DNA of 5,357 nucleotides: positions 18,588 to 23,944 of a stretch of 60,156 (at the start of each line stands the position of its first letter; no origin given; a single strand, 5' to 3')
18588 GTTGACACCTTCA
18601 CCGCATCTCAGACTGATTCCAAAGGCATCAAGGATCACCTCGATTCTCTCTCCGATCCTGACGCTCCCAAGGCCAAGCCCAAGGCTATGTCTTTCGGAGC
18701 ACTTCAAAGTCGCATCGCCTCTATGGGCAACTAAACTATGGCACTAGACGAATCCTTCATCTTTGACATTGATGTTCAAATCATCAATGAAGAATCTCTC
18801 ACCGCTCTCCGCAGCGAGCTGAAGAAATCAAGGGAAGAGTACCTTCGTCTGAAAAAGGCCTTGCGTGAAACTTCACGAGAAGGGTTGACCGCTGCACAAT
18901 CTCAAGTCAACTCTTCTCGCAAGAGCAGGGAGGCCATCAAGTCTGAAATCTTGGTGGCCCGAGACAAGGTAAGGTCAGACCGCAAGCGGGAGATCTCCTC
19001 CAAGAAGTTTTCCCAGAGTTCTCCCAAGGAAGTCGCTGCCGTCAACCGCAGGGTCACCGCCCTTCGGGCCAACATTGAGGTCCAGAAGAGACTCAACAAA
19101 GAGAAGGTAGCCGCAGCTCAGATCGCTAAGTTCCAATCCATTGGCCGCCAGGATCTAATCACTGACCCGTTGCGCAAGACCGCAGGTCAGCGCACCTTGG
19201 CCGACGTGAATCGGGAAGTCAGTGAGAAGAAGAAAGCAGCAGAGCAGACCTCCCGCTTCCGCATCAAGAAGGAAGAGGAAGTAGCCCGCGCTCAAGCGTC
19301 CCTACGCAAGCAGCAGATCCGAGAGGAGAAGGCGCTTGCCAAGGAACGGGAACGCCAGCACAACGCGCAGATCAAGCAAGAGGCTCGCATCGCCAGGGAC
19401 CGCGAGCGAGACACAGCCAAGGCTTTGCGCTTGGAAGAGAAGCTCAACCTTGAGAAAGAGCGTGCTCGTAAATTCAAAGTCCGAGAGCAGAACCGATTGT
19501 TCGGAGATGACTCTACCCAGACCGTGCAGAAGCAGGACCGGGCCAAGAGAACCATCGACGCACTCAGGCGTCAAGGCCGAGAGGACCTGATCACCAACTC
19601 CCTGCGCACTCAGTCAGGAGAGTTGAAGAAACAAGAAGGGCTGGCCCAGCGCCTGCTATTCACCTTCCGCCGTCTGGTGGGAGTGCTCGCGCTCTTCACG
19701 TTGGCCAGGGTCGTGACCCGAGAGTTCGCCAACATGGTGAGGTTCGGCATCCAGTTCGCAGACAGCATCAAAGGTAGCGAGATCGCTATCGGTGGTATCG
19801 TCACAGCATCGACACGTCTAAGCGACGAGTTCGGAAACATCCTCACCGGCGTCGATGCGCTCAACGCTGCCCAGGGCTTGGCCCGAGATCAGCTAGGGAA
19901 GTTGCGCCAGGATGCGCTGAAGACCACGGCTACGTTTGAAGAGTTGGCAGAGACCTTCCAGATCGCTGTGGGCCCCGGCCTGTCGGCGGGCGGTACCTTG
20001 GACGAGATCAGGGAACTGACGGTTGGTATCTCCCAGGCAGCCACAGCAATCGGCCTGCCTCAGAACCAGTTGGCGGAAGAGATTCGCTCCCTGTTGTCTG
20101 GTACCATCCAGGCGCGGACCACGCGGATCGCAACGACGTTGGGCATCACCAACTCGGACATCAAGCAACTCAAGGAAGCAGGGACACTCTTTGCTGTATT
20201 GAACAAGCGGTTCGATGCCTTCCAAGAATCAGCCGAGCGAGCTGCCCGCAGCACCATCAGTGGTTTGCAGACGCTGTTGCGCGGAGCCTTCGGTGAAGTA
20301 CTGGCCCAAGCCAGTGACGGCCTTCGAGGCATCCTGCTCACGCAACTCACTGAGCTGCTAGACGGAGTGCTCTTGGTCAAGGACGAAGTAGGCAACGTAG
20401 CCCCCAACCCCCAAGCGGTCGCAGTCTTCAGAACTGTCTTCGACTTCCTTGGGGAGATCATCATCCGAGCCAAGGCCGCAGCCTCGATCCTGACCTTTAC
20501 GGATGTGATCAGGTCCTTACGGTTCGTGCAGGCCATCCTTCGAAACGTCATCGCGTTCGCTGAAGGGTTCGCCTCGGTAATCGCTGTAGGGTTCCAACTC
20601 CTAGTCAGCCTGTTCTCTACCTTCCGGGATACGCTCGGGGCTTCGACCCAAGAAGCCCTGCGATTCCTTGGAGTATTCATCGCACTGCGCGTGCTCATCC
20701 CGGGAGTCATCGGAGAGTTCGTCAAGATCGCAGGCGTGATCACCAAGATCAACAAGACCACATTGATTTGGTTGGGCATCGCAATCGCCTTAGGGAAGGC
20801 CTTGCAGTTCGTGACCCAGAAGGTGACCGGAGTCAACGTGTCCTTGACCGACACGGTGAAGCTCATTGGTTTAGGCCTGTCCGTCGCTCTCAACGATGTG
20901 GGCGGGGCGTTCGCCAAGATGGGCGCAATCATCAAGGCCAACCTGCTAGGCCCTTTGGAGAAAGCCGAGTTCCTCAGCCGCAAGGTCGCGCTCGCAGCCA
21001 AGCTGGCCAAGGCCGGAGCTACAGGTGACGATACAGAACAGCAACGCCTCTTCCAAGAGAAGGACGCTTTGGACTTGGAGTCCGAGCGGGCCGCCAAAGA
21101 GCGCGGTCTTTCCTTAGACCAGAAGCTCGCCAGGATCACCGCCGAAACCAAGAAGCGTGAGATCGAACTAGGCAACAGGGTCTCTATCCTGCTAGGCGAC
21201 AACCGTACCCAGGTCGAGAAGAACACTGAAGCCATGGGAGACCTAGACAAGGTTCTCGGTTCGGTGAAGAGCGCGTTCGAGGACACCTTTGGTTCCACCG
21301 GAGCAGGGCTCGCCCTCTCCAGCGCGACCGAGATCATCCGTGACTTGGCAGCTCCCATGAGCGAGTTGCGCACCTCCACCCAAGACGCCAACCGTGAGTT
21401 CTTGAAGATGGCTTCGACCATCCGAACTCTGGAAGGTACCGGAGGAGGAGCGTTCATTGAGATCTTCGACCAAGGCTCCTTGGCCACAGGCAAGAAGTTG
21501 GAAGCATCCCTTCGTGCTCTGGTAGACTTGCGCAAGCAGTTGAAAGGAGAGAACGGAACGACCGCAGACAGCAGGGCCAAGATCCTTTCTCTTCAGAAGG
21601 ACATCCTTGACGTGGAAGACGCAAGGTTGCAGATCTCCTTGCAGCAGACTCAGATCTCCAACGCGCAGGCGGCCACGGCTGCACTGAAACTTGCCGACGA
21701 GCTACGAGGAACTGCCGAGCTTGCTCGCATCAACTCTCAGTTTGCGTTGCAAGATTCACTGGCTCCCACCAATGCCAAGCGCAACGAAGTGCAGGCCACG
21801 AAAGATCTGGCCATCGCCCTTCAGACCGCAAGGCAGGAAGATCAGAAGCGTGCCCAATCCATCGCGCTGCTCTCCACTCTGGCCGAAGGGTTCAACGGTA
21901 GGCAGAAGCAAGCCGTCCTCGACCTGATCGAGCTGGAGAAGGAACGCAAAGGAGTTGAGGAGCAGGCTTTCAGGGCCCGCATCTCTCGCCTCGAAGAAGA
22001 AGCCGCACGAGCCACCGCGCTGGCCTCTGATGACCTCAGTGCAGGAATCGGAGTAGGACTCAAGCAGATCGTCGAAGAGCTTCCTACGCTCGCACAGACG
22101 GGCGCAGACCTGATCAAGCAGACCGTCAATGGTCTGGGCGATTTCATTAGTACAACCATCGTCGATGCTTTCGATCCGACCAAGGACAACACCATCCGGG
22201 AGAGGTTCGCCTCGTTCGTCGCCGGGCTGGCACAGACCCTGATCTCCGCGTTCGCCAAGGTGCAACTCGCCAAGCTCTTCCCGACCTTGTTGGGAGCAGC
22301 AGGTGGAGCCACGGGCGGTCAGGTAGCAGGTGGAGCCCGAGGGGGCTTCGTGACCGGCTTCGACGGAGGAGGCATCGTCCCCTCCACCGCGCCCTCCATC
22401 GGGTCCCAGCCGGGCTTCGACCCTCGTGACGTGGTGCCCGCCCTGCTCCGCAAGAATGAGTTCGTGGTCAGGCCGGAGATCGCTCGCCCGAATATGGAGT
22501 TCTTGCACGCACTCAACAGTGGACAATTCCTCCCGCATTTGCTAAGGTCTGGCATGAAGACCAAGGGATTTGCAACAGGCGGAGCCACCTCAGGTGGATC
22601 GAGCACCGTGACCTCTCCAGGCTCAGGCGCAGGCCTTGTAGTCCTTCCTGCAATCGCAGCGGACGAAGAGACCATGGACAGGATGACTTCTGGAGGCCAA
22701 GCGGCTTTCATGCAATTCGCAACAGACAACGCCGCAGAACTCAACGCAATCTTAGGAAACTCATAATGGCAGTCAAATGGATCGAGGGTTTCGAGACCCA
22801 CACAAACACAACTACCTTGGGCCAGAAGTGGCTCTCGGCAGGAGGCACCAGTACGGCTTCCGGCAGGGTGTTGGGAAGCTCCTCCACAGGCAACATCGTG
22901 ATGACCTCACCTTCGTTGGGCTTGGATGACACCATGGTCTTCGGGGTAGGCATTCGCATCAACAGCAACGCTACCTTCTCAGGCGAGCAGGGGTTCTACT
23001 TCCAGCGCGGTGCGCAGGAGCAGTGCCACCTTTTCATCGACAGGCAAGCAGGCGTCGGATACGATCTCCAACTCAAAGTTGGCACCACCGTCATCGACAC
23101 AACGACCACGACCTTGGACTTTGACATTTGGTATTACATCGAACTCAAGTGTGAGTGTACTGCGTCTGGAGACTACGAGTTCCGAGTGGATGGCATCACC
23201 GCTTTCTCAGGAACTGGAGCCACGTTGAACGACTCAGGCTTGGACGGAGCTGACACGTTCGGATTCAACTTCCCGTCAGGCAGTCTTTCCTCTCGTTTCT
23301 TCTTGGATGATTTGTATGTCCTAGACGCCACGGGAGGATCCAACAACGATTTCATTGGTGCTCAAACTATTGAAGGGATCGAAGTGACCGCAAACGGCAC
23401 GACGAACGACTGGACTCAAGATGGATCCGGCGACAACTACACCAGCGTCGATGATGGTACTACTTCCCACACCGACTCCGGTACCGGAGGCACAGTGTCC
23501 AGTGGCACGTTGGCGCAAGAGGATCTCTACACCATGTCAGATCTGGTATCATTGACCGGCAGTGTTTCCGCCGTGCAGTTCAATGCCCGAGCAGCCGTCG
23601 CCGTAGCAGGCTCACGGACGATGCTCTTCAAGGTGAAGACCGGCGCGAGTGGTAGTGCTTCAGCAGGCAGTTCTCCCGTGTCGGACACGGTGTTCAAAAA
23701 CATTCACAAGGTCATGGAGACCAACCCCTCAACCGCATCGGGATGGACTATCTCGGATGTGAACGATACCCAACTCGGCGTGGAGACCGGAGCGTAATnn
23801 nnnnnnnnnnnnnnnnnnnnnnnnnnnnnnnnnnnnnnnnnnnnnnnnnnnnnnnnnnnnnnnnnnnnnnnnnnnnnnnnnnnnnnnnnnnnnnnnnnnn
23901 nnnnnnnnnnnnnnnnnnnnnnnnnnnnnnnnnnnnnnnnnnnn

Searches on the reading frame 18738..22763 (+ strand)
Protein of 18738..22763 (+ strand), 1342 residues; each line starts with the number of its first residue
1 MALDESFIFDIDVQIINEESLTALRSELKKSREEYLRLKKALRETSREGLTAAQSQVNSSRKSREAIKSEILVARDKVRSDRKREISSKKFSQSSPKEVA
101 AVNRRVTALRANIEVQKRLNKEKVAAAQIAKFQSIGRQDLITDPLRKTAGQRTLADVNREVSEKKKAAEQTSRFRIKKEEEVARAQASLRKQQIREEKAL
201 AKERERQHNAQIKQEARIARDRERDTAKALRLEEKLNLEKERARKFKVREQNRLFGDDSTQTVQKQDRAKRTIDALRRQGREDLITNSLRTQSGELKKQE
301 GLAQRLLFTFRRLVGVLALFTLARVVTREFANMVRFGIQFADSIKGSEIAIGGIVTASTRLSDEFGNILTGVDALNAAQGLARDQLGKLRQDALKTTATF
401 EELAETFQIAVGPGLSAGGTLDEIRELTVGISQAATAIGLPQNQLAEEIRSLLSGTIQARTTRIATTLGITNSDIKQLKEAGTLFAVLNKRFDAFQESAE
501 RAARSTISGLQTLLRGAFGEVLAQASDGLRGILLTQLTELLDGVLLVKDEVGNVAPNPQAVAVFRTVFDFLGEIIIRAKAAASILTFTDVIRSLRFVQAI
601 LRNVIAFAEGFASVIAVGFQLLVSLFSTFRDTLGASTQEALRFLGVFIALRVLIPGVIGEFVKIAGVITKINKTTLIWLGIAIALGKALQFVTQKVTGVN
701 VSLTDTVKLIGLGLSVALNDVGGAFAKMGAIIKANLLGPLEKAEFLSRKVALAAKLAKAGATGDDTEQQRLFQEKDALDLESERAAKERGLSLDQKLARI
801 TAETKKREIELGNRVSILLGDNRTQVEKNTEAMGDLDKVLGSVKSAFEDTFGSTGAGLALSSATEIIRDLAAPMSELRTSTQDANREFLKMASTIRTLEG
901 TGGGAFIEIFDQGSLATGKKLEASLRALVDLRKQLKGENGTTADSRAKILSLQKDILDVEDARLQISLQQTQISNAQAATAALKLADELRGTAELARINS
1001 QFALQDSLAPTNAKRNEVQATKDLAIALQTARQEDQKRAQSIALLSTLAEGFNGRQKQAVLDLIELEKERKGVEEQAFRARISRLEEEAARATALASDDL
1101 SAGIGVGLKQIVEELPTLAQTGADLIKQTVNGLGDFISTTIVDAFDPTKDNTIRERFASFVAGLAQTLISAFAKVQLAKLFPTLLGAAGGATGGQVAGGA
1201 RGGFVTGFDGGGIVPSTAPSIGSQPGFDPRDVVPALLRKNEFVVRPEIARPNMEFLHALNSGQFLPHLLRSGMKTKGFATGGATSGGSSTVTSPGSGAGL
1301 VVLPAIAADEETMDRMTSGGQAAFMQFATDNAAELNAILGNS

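Call 7: search_protein_families(library=pfam, proteins=[window:18738-22763:+], max_evalue=0.01)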
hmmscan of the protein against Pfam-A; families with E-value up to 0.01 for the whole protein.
window:18738-22763:+ (1342 aa): 0 families

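Call 8: search_protein_families(library=phrogs, proteins=[window:18738-22763:+], max_evalue=0.01)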
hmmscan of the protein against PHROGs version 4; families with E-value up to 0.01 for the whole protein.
window:18738-22763:+ (1342 aa): 2 families
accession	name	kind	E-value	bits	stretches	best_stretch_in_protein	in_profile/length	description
phrog_24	-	tail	2.1e-13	50.3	1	718-1293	492-997/1151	tail length tape measure protein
phrog_8908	-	unknown function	0.0055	17.6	0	263-288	20-46/49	-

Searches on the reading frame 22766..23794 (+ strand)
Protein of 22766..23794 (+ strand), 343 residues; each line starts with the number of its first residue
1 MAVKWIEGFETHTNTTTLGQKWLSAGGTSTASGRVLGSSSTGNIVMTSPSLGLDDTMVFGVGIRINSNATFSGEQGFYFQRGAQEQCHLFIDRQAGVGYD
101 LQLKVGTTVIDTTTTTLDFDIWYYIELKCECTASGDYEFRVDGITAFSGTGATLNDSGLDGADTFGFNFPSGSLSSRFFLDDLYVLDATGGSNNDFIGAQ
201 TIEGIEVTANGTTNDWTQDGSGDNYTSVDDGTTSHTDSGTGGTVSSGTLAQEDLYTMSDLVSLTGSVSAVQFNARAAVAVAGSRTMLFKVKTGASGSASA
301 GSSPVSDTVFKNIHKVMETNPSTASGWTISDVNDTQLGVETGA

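Call 24: search_protein_families(library=phrogs, proteins=[window:22766-23794:+], max_evalue=0.001)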
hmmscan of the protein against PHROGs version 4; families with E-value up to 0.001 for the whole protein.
window:22766-23794:+ (343 aa): 1 family
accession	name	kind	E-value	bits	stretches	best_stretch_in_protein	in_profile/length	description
phrog_2448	-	unknown function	1.5e-21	78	1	3-341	2-333/335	-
